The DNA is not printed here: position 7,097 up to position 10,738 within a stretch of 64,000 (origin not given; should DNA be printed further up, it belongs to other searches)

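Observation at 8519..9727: Complete GltD/NfnB-like NAD(P)H module nested inside the inserted ferredoxin domain of HdrA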

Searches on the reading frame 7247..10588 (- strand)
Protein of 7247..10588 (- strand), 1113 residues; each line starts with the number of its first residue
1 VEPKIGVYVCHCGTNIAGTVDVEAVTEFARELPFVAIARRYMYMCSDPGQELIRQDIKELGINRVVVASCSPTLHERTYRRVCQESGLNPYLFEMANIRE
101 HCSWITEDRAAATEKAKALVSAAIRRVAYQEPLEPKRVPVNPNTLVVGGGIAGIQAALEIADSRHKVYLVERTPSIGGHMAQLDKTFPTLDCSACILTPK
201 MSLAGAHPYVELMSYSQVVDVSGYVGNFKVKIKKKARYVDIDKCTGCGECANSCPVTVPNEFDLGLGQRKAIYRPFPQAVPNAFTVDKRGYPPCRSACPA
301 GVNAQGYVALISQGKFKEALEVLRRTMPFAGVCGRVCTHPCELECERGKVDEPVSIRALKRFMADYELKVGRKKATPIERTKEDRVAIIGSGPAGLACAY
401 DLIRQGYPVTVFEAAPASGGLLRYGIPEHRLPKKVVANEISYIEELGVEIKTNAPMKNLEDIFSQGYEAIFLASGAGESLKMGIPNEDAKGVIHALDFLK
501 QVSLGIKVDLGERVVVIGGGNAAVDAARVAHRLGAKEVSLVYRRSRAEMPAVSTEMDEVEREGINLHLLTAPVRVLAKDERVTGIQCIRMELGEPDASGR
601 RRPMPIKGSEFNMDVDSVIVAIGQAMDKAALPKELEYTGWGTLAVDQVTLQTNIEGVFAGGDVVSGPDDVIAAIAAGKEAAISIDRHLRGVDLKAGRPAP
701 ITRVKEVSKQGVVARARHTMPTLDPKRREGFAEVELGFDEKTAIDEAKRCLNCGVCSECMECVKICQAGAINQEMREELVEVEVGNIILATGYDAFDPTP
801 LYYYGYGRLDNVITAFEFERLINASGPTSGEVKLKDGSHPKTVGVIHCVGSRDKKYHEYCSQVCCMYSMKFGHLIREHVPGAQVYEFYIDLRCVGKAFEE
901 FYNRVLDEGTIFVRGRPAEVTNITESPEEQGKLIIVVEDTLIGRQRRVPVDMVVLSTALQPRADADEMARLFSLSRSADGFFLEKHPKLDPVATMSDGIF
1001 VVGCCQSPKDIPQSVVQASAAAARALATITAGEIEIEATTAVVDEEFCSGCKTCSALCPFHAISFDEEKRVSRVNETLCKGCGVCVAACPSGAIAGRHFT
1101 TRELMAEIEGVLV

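Call 5: search_protein_families(library=pfam, proteins=[window:7247-10588:-], max_evalue=0.01)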
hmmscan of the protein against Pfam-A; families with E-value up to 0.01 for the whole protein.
window:7247-10588:- (1113 aa): 29 families (the best 25 are shown)
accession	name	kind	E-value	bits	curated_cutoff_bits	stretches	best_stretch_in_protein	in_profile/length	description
PF07992.20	Pyr_redox_2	-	1e-44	153.6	26.1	2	385-677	2-291/291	Pyridine nucleotide-disulphide oxidoreductase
PF14691.11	Fer4_20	-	2.6e-21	76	25.8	2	292-369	30-110/113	Dihydroprymidine dehydrogenase domain II, 4Fe-4S cluster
PF00070.33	Pyr_redox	-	4.2e-19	69.3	22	2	513-586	1-78/82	Pyridine nucleotide-disulphide oxidoreductase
PF00037.32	Fer4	-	7.6e-17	60.8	21.1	3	1074-1094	3-23/24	4Fe-4S binding domain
PF13450.12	NAD_binding_8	-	2.2e-16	60.3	21.9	2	388-422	1-35/68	NAD(P)-binding Rossmann-like domain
PF13738.12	Pyr_redox_3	-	5.6e-15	55.8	30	1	511-661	164-305/305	Pyridine nucleotide-disulphide oxidoreductase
PF12831.13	FAD_oxidored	-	9e-15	55.3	27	2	145-181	3-39/416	FAD dependent oxidoreductase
PF01266.30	DAO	-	4.3e-14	53.2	27.9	2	385-417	1-35/353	FAD dependent oxidoreductase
PF00890.30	FAD_binding_2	-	8e-13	48.8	20.4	2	144-181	2-39/414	FAD binding domain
PF12838.12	Fer4_7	-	4.4e-11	43.5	27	2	1048-1093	2-52/52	4Fe-4S dicluster domain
PF13237.11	Fer4_10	-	5.8e-11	42.6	25.5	2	1042-1090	3-53/53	4Fe-4S dicluster domain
PF03486.20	HI0933_like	-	5.5e-10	39.5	50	2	385-419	2-36/244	HI0933-like protein Rossmann domain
PF13484.11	Fer4_16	-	1e-09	39.5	30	1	1079-1099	2-24/66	4Fe-4S double cluster binding domain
PF14697.11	Fer4_21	-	1.2e-09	38.6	35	2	1041-1094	1-57/59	4Fe-4S dicluster domain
PF01134.28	GIDA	-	1.5e-09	37.8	22.1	1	145-192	3-40/391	Glucose inhibited division protein A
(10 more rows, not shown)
